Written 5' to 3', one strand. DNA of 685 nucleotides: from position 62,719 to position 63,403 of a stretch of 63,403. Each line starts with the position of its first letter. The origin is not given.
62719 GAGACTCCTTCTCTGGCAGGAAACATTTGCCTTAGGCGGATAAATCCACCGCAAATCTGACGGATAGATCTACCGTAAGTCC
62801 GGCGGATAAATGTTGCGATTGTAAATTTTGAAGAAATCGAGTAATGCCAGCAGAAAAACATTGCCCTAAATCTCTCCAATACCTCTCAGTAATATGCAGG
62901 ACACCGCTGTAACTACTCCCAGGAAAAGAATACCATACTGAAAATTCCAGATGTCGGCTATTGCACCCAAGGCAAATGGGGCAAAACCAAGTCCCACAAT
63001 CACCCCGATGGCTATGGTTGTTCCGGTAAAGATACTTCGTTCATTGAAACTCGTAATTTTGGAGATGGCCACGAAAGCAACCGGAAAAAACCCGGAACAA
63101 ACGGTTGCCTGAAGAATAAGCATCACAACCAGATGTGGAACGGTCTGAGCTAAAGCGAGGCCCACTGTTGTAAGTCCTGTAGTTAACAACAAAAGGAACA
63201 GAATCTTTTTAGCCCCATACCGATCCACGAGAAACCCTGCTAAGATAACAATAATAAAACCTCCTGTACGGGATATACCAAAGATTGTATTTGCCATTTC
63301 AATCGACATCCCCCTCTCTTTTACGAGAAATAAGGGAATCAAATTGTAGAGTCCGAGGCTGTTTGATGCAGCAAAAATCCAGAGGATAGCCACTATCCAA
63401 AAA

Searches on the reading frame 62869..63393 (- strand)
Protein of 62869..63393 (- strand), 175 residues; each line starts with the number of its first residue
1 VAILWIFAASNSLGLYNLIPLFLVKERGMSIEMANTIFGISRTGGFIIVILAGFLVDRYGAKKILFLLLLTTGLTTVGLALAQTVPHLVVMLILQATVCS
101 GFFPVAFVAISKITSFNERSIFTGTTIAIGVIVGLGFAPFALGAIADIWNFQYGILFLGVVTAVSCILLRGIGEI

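Call 92: search_protein_families(library=pfam, proteins=[window:62869-63393:-], max_evalue=1)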
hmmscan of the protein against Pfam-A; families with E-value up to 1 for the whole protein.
window:62869-63393:- (175 aa): 2 families
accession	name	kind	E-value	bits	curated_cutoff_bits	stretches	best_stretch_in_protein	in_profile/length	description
PF07690.21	MFS_1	-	1.2e-17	64.3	33.4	1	6-168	3-167/347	Major Facilitator Superfamily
PF12832.13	MFS_1_like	-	0.0013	18.3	25.2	1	7-150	224-363/373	MFS_1 like family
